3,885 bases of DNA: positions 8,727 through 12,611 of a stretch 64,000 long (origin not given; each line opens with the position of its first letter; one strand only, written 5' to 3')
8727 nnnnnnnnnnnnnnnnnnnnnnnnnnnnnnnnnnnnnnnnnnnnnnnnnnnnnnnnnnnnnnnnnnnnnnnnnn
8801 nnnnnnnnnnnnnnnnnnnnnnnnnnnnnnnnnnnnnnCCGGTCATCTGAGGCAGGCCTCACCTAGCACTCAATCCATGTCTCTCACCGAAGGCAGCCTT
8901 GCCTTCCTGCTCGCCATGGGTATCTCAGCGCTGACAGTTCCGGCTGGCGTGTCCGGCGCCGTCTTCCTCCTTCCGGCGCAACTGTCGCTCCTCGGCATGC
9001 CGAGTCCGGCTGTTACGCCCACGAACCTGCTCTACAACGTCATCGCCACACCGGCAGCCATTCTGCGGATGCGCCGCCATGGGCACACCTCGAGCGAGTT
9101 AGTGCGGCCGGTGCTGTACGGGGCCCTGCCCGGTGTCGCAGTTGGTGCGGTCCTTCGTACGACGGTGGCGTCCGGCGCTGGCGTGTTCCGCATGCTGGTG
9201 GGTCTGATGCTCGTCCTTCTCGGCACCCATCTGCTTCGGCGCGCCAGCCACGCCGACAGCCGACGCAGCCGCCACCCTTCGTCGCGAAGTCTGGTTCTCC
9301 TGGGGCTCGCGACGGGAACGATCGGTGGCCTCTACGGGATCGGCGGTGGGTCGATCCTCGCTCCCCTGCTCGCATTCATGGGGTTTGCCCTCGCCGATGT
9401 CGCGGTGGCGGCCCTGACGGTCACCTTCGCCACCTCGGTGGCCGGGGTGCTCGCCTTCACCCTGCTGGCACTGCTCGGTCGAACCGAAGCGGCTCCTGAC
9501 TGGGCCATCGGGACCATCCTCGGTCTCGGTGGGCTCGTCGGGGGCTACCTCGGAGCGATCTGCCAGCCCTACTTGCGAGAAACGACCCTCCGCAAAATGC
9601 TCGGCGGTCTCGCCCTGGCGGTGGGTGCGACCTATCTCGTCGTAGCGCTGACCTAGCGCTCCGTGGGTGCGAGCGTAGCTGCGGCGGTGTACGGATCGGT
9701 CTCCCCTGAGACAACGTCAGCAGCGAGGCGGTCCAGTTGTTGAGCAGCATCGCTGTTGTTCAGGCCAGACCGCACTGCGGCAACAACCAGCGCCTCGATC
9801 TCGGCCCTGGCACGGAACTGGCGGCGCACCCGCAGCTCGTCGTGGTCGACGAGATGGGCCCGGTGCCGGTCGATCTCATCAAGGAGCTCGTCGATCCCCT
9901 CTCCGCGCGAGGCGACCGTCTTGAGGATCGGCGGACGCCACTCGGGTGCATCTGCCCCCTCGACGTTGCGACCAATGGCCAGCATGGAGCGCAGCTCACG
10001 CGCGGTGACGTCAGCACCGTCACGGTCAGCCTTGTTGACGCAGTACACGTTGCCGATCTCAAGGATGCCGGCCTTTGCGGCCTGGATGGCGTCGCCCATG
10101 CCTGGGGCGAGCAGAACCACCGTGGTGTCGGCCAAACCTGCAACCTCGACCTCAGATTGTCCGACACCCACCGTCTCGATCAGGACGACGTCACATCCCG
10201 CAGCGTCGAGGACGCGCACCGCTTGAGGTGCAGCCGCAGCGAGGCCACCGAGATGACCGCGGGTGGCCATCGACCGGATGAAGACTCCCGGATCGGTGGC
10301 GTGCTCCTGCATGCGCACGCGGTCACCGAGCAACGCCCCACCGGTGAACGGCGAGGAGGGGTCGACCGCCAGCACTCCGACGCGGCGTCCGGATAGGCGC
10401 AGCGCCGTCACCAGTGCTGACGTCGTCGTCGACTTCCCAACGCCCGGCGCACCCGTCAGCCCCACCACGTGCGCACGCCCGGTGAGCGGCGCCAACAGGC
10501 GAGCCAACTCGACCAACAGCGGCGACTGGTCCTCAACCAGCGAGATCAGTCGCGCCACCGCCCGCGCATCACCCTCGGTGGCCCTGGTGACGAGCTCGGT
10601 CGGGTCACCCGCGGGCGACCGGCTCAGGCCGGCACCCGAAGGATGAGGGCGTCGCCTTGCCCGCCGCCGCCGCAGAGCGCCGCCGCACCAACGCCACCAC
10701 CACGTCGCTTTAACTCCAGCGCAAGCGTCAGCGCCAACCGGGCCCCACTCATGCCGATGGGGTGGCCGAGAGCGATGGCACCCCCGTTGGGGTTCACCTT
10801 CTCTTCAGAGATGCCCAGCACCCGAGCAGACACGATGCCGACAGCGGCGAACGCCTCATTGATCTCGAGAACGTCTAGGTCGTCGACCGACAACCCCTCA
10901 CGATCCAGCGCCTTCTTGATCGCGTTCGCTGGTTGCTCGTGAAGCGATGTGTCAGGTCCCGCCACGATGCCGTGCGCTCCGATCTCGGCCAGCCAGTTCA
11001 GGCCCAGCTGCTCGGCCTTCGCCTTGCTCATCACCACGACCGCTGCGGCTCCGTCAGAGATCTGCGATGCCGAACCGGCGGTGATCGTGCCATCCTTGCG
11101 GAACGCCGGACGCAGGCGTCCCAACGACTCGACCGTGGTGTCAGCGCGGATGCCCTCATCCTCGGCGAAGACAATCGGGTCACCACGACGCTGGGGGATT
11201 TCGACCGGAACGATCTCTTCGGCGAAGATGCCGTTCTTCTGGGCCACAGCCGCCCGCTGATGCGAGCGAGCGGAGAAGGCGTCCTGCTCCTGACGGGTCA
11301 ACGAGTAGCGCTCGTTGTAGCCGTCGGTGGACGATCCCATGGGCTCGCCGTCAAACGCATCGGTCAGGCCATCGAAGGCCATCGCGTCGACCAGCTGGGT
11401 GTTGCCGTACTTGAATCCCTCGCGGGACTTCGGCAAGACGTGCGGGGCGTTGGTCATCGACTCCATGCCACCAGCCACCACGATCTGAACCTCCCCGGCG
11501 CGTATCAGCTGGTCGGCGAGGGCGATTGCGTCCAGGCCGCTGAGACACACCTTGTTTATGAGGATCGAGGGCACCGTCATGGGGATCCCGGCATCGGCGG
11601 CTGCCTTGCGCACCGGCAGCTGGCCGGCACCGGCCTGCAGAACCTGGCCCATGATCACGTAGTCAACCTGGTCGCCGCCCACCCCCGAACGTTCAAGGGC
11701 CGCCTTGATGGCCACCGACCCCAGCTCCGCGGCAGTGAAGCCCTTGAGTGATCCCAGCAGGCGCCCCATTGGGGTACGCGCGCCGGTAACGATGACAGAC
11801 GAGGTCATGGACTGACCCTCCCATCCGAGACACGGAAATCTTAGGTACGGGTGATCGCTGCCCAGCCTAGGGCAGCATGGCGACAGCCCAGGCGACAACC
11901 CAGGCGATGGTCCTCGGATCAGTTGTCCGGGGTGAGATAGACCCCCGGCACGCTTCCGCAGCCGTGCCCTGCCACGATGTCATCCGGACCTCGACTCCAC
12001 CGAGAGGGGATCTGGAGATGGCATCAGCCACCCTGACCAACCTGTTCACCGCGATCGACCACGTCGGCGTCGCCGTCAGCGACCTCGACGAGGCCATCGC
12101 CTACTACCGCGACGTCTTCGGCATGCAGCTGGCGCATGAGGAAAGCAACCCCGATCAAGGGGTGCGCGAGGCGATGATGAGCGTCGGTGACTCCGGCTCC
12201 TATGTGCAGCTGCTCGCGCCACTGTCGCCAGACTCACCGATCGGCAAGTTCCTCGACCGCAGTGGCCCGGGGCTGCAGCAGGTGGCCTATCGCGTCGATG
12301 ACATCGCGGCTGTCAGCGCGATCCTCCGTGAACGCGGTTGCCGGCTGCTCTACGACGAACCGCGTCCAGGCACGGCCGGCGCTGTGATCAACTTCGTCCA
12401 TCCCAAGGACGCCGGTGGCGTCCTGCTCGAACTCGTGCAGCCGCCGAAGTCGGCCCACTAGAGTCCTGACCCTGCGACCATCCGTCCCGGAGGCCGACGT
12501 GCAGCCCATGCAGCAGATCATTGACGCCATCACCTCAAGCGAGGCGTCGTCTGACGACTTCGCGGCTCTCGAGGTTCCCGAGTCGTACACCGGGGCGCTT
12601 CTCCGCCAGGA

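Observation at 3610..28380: Unusual concentration of adenosylcobalamin-dependent acyl-CoA mutase machinery and ethylmalonyl-CoA pathway genes threaded through a housekeeping region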

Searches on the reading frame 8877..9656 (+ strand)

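Call 8: search_protein_families(library=pfam, proteins=[window:8877-9656:+])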
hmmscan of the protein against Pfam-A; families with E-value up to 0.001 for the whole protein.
window:8877-9656:+ (259 aa): 1 family
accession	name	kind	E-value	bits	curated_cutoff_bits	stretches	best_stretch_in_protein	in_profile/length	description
PF01925.25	TauE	-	3.2e-32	112.5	32.6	1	10-251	2-235/237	Sulfite exporter TauE/SafE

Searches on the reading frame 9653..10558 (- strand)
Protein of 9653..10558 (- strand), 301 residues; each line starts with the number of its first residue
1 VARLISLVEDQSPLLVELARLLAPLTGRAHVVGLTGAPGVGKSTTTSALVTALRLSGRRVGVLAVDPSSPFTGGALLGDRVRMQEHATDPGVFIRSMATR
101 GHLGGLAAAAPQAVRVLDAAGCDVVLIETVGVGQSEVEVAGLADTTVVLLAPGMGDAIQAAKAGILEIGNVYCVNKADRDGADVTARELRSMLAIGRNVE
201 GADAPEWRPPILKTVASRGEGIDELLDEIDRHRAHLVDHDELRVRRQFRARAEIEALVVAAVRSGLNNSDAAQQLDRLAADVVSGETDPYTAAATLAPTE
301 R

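Call 3: search_protein_families(library=ncbifam, proteins=[window:9653-10558:-])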
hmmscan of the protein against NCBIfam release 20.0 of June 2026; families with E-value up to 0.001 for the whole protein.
window:9653-10558:- (301 aa): 7 families
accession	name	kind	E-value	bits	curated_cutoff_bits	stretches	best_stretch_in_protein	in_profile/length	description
TIGR00750.1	lao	equivalog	9.5e-103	343.4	240.75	1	1-296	6-298/300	methylmalonyl Co-A mutase-associated GTPase MeaB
NF006958.0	PRK09435.1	equivalog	6.9e-75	252.1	329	1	1-297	25-325/333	methylmalonyl Co-A mutase-associated GTPase MeaB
NF045497.1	IsobCoAmut_IcmF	equivalog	7.3e-37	126.7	1500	1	3-232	159-394/1076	fused isobutyryl-CoA mutase/GTPase IcmF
NF006746.0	PRK09270.1-5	subfamily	0.00012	21.1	250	1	28-66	20-58/210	nucleoside/nucleotide kinase family protein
NF053621.1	ATPseBagBMYCTU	equivalog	0.00013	21.1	521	1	28-68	11-51/371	ATPase BagB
NF006743.0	PRK09270.1-2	equivalog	0.00015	20.9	227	1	15-54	15-53/217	nucleoside/nucleotide kinase family protein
NF041136.1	MrpORP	equivalog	0.00029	20.3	450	1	31-70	8-47/365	iron-sulfur cluster carrier protein MrpORP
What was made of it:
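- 9653..10558 (-): MeaB G-protein chaperone for AdoCbl mutases. TIGR00750 equivalog at 343 bits against a cut-off of 241 (call 3).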

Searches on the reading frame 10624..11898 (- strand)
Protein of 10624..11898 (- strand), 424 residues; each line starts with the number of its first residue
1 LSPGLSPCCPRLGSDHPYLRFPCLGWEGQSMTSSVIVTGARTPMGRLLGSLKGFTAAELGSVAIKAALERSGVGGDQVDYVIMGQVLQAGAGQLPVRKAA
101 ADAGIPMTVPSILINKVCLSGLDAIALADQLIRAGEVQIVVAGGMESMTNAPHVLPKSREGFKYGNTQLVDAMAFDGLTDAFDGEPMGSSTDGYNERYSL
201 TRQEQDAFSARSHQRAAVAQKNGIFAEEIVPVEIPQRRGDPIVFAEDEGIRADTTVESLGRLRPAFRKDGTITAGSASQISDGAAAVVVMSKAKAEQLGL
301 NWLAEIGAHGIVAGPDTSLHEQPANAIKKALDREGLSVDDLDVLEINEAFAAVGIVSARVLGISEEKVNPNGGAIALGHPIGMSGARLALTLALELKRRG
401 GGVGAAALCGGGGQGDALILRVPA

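Call 3: search_protein_families(library=ncbifam, proteins=[window:10624-11898:-])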
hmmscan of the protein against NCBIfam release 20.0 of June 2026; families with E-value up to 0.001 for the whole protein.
window:10624-11898:- (424 aa): 47 families (the best 25 are shown)
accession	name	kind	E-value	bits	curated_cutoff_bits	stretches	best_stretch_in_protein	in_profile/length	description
NF006086.0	PRK08235.1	equivalog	2.5e-152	507.6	526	1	31-422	1-392/393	acetyl-CoA C-acetyltransferase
TIGR01930.1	AcCoA-C-Actrans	subfamily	1.1e-132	442.6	240.55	1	36-420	1-384/385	acetyl-CoA C-acyltransferase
NF004206.0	PRK05656.1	subfamily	8.3e-129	430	688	1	31-420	1-390/392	acetyl-CoA C-acetyltransferase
NF042967.1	AcCoAtase_PhaA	equivalog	9.3e-115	383.9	740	1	31-420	1-393/396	acetyl-CoA acetyltransferase PhaA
NF005404.0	PRK06954.1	subfamily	4.4e-112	375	687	1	33-418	8-392/397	acetyl-CoA C-acetyltransferase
NF006552.0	PRK09051.1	subfamily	1.4e-109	367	565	1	32-420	4-392/395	beta-ketothiolase BktB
NF006551.0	PRK09050.1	subfamily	3.4e-104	349.1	605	1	31-420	1-398/401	3-oxoadipyl-CoA thiolase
NF004853.0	PRK06205.1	subfamily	9e-101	337.8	551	1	32-420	2-400/404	acetyl-CoA C-acetyltransferase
NF042999.1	bketothiol_BktB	equivalog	1.3e-99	334.1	725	1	34-420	5-391/394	beta-ketothiolase BktB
TIGR02430.1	pcaF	equivalog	2.6e-99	333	597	1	35-420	4-397/400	3-oxoadipyl-CoA thiolase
NF005152.0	PRK06633.1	equivalog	3.4e-95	318.9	675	1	35-419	6-388/392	acetyl-CoA C-acetyltransferase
NF005805.0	PRK07661.1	equivalog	2.9e-93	312.9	633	1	31-419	1-387/391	acetyl-CoA C-acetyltransferase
NF004983.0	PRK06366.1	equivalog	2.9e-87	293.2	627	1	32-421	2-385/388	acetyl-CoA C-acetyltransferase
NF006001.0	PRK08131.1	equivalog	2.2e-84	283.7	622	1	33-420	3-397/401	3-oxoadipyl-CoA thiolase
NF005033.0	PRK06445.1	equivalog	1.6e-83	281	511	1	56-420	33-392/395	acetyl-CoA C-acetyltransferase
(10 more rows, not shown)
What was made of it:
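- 10624..11808 (-): Acetyl-CoA C-acetyltransferase (thiolase). TIGR01930 at 443 bits against a cut-off of 241, and NF006086 at 508 bits (call 3).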

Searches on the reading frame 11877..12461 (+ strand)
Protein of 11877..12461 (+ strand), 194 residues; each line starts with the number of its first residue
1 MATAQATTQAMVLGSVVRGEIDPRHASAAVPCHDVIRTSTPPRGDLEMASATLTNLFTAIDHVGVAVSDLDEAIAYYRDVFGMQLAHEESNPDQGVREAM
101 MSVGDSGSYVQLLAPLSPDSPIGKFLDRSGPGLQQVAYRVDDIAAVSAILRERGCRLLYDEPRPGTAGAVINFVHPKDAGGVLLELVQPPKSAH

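Call 3: search_protein_families(library=ncbifam, proteins=[window:11877-12461:+])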
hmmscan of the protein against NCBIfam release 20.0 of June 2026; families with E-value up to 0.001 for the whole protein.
window:11877-12461:+ (194 aa): 10 families
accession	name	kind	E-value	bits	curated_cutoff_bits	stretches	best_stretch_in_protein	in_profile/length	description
TIGR03081.1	metmalonyl_epim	equivalog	6.8e-44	149.5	114.95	1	60-188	2-129/129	methylmalonyl-CoA epimerase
TIGR01263.1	4HPPD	equivalog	5e-08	32.8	277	1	59-188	2-126/353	4-hydroxyphenylpyruvate dioxygenase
TIGR00068.2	glyox_I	equivalog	4.2e-06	26.7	120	0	60-106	2-48/143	lactoylglutathione lyase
TIGR03211.1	catechol_2_3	equivalog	3.1e-05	23.4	320.2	0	60-90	5-35/303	catechol 2,3-dioxygenase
NF050075.1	SMU1112c_YaeR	equivalog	6.1e-05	23.3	140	1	58-155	2-95/125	SMU1112c/YaeR family gloxylase I-like metalloprotein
NF007629.0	PRK10291.1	equivalog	0.00019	21.3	246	1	62-187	5-124/135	lactoylglutathione lyase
NF000094.1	354827590_fosA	exception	0.00021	21.4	275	1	57-96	2-38/135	FosA family fosfomycin resistance glutathione transferase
NF000496.2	Fos_GSH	equivalog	0.00044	20.4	180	1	58-87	3-32/136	fosfomycin resistance glutathione transferase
NF033933.0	fosA8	exception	0.00096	19.4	300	0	57-88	2-33/138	FosA8 family fosfomycin resistance glutathione transferase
NF000495.1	FosK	exception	0.00097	19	280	0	57-86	2-31/132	fosfomycin resistance glutathione transferase FosK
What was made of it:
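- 12018..12461 (+): Methylmalonyl/ethylmalonyl-CoA epimerase. TIGR03081 equivalog at 149.5 bits against a cut-off of 115 (call 3).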
